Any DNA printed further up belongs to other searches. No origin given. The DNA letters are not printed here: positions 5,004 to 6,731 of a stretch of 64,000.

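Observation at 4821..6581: rSAM-SPASM enzyme with a ~100 aa N-terminal extension, preceded by a small protein ending in .............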

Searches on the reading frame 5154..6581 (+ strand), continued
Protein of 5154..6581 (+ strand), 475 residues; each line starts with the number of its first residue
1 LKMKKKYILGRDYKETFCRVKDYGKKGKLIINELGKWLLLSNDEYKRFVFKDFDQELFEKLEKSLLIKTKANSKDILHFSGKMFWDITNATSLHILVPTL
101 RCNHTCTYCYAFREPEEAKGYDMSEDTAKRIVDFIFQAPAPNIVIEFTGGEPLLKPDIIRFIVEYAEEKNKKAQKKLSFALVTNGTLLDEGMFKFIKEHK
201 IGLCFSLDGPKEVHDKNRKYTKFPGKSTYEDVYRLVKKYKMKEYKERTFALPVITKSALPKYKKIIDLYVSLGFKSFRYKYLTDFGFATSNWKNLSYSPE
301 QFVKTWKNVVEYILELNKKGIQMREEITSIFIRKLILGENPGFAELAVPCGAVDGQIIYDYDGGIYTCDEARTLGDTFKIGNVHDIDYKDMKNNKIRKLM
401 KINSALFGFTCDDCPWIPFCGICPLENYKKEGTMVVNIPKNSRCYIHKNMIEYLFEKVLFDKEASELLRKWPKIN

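Call 32: search_solved_structures(query=A1, max_evalue=0.00001, show_alignments=2)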
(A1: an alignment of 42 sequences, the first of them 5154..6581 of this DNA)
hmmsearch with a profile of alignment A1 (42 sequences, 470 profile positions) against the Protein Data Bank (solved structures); distinct sequences matched with E-value up to 0.00001: 9.
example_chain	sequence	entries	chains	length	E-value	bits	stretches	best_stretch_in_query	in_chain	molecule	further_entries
5wgg_A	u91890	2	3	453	3.3e-46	161.1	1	42-429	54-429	Radical SAM domain protein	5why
4k36_A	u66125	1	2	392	7.9e-41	143.3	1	94-455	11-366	Anaerobic sulfatase-maturating enzyme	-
4k37_A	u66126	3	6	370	1.4e-40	142.5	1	94-454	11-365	Anaerobic sulfatase-maturating enzyme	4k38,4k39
8vpo_A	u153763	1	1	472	6.2e-22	81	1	39-446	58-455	Radical SAM core domain-containing protein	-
9gm3_A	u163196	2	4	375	4.4e-21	78.2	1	94-247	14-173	ChlB radical SAM domain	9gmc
6efn_A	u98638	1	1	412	4.5e-07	32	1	95-298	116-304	Sporulation killing factor maturation protein SkfB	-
8ai3_A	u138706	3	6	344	1.5e-06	30.3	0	96-181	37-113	Putative peptide biosynthesis protein YydG | Radical SAM core domain-containing protein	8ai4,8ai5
8ai1_A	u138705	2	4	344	3e-06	29.3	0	96-181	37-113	Putative peptide biosynthesis protein YydG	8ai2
8ai6_A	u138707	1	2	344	3.4e-06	29.1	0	96-181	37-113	Putative peptide biosynthesis protein YydG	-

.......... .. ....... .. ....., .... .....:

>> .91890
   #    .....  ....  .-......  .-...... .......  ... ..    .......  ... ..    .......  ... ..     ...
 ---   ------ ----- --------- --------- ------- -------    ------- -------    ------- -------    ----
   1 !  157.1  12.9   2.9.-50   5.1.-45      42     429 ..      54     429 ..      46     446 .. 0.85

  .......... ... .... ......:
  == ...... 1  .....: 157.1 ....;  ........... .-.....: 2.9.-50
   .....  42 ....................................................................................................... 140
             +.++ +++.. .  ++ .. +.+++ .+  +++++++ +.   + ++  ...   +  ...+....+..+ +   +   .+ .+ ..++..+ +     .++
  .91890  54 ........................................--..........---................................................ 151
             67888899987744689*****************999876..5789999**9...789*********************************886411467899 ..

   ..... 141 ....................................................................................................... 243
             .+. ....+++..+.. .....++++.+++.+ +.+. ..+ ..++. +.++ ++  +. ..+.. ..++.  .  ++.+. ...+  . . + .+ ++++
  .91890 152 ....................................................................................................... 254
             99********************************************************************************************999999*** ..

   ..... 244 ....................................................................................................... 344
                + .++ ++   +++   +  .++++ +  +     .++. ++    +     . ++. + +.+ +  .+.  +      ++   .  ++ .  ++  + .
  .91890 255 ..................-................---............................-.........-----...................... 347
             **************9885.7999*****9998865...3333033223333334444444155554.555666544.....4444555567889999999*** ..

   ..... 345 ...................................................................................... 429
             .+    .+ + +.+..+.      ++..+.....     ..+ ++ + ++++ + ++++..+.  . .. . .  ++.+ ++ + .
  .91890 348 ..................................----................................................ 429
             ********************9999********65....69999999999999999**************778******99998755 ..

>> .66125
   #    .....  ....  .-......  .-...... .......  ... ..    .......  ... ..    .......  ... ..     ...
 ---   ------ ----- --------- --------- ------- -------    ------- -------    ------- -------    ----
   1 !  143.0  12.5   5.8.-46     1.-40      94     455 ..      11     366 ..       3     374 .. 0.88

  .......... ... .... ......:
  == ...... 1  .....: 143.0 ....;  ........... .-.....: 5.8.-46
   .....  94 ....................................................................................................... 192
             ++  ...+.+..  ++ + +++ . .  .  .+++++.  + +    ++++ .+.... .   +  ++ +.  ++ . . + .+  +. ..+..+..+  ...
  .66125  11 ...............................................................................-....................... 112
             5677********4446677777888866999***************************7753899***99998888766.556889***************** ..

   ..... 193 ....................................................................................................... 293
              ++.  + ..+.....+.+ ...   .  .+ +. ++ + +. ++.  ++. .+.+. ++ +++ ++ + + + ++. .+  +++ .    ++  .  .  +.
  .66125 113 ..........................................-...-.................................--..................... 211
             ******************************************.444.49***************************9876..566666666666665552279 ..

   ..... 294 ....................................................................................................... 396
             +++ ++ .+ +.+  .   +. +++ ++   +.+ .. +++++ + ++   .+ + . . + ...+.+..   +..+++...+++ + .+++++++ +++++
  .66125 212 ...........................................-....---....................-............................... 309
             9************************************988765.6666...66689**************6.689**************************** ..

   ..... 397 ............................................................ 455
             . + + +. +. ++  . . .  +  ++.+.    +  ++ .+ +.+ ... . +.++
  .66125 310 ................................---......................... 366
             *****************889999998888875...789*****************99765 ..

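Call 41: search_protein_families(library=padloc, proteins=[window:5154-6581:+], max_evalue=0.01)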
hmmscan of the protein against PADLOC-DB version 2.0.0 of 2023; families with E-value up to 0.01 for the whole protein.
window:5154-6581:+ (475 aa): 2 families
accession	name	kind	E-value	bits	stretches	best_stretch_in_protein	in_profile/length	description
PDLC02903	pVip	-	1.4e-14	52.2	1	99-215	7-108/257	Viperins not associated with kinases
PDLC02904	pVip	-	7.9e-13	46.5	1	101-242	12-139/262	Viperins associated with kinases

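Call 64: find_encoding_contigs(protein=P0016, flank=7000, max_places=1)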
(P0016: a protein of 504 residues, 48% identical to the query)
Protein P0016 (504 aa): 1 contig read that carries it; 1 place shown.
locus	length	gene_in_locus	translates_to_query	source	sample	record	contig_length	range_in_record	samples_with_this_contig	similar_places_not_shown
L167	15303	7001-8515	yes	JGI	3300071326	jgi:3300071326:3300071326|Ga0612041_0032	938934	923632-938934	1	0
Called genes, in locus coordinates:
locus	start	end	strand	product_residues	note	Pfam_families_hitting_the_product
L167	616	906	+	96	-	-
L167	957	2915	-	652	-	PF13328:HD_4, PF01966:HD, PF04607:RelA_SpoT, PF02824:TGS, PF13291:ACT_4 (weak)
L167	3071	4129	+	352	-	PF00814:TsaD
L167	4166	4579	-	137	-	-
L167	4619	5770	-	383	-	PF01478:Peptidase_A24 (weak)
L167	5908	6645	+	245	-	PF27806:HxsD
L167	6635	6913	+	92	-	-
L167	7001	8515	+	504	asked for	PF04055:Radical_SAM, PF13353:Fer4_12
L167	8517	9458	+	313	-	PF04055:Radical_SAM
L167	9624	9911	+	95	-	PF01157:Ribosomal_L21e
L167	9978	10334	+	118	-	PF03874:RNA_pol_Rpb4 (weak)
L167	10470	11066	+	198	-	PF04919:DUF655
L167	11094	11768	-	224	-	-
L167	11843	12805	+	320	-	-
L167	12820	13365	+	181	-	PF01551:Peptidase_M23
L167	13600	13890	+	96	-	-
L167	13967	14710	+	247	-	-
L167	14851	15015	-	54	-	-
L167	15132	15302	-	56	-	?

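Call 65: find_encoding_contigs(protein=P0020, flank=7000, max_places=1)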
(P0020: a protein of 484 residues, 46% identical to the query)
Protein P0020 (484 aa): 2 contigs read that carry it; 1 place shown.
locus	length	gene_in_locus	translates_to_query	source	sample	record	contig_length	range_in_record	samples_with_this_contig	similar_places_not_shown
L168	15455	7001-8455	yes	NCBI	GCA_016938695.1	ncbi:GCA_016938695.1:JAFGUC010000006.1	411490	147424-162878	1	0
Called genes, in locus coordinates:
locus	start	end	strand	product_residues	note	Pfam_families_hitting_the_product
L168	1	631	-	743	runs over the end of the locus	PF04055:Radical_SAM, PF01209:Ubie_methyltran (weak), PF02475:TRM5-TYW2_MTfase (weak), PF08241:Methyltransf_11, PF08242:Methyltransf_12, PF13489:Methyltransf_23, PF13649:Methyltransf_25, PF13847:Methyltransf_31, +1 more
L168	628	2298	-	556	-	PF04055:Radical_SAM, PF13353:Fer4_12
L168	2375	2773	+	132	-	-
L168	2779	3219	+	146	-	-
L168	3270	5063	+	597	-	PF04055:Radical_SAM, PF04015:DUF362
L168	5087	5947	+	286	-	PF04055:Radical_SAM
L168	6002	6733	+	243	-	PF27806:HxsD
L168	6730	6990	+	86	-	-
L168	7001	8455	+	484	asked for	PF04055:Radical_SAM, PF13353:Fer4_12 (weak)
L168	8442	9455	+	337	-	PF04055:Radical_SAM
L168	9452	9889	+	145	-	-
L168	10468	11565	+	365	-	-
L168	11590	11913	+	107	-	-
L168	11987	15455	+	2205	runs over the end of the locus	-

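Call 66: find_encoding_contigs(protein=P0033, flank=7000, max_places=1)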
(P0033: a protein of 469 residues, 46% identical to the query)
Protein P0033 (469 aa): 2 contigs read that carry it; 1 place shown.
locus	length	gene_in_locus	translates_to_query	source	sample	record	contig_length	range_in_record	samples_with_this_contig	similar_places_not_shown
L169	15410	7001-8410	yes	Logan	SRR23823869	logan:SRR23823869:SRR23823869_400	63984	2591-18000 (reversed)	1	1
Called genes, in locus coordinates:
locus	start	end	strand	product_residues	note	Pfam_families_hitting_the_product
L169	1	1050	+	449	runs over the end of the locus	PF04055:Radical_SAM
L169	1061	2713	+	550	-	-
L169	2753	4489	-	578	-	-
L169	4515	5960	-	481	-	PF02310:B12-binding, PF04055:Radical_SAM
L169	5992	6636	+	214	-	PF27806:HxsD (weak)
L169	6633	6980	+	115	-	-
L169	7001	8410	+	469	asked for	PF04055:Radical_SAM, PF13353:Fer4_12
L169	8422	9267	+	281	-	PF04055:Radical_SAM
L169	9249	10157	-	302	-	PF04055:Radical_SAM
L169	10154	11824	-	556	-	PF04055:Radical_SAM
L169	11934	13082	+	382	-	PF01478:Peptidase_A24 (weak), PF06819:Arc_PepC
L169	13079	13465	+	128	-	-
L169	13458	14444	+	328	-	PF04055:Radical_SAM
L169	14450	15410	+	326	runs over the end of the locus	-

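Call 80: find_encoding_contigs(protein=P0012, flank=10000, max_places=1)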
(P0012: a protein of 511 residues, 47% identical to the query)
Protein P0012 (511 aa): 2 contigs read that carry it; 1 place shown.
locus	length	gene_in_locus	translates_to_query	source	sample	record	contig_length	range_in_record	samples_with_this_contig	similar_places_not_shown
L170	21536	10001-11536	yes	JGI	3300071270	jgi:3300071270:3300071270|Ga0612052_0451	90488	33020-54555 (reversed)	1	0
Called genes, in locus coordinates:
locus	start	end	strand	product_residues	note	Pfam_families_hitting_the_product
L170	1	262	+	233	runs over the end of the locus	-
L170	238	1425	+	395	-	PF01041:DegT_DnrJ_EryC1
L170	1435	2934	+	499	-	PF02310:B12-binding, PF04055:Radical_SAM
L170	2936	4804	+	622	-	-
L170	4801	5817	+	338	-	PF04055:Radical_SAM, PF13186:SPASM (faint)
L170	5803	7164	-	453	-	PF00657:Lipase_GDSL (faint), PF13472:Lipase_GDSL_2 (faint)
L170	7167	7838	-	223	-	PF00535:Glycos_transf_2, PF10111:Glyco_tranf_2_2 (faint)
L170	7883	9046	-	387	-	PF01478:Peptidase_A24 (weak)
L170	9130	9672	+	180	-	PF27806:HxsD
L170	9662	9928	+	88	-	-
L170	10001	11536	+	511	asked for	PF04055:Radical_SAM, PF13353:Fer4_12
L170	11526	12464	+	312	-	PF04055:Radical_SAM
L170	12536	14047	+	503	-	PF13231:PMT_2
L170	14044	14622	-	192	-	PF04919:DUF655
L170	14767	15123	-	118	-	PF03874:RNA_pol_Rpb4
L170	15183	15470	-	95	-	PF01157:Ribosomal_L21e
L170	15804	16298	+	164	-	PF04472:SepF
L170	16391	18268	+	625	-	PF00493:MCM (faint), PF01078:Mg_chelatase, PF05496:RuvB_N (faint), PF00158:Sigma54_activat, PF07728:AAA_5 (weak), PF20436:LonB_AAA-LID, PF05362:Lon_C, PF13541:ChlI, +3 more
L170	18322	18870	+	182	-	PF02834:LigT_PEase (weak), PF13563:2_5_RNA_ligase2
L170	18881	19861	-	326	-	PF00814:TsaD, PF22521:HypF_C_2 (weak)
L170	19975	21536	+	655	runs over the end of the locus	PF13328:HD_4, PF01966:HD (weak), PF04607:RelA_SpoT, PF02824:TGS, PF28438:RelA_RIS (weak), PF01842:ACT (weak), PF13291:ACT_4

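Call 81: find_encoding_contigs(protein=P0013, flank=10000, max_places=1)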
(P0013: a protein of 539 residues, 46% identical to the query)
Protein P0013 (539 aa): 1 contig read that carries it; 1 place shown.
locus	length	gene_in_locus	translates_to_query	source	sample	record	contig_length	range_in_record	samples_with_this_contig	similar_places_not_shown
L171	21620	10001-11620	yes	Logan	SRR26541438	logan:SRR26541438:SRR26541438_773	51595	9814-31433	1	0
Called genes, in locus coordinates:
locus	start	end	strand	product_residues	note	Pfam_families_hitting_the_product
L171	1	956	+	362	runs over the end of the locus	PF04055:Radical_SAM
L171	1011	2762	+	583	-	PF04055:Radical_SAM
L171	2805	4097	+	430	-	-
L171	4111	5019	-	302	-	PF04055:Radical_SAM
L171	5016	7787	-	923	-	PF04055:Radical_SAM, PF13353:Fer4_12 (faint), PF04055:Radical_SAM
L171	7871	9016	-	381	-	PF01478:Peptidase_A24 (weak)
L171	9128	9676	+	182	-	PF27806:HxsD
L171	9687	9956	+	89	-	-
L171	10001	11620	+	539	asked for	PF04055:Radical_SAM, PF13353:Fer4_12 (weak)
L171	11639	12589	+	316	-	PF04055:Radical_SAM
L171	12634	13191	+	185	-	-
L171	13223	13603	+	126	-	-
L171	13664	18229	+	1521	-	-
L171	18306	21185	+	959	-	-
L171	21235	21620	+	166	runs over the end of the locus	-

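Call 82: find_encoding_contigs(protein=P0045, flank=10000, max_places=1)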
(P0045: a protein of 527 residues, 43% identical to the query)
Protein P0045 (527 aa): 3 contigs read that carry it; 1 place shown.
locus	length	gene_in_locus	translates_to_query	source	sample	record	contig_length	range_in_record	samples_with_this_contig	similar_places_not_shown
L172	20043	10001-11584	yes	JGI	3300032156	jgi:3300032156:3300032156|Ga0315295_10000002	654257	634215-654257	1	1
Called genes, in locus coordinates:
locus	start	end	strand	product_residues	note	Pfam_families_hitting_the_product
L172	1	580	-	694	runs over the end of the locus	-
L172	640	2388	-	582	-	PF02543:Carbam_trans_N, PF22521:HypF_C_2 (weak), PF16861:Carbam_trans_C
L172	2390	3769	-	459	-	PF02310:B12-binding (weak), PF04055:Radical_SAM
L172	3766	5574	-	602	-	PF13231:PMT_2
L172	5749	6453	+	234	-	PF00535:Glycos_transf_2, PF13641:Glyco_tranf_2_3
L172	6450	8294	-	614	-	PF02543:Carbam_trans_N, PF16861:Carbam_trans_C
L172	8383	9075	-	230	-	PF00535:Glycos_transf_2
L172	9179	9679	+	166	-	PF27806:HxsD (weak)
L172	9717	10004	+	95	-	-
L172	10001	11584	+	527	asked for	PF04055:Radical_SAM, PF13353:Fer4_12, PF13186:SPASM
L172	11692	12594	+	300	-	PF04055:Radical_SAM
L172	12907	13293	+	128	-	-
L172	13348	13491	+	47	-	-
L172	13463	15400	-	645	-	PF04055:Radical_SAM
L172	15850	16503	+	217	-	-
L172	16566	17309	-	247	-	PF13489:Methyltransf_23 (weak), PF08241:Methyltransf_11 (faint)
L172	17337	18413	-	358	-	-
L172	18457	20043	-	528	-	?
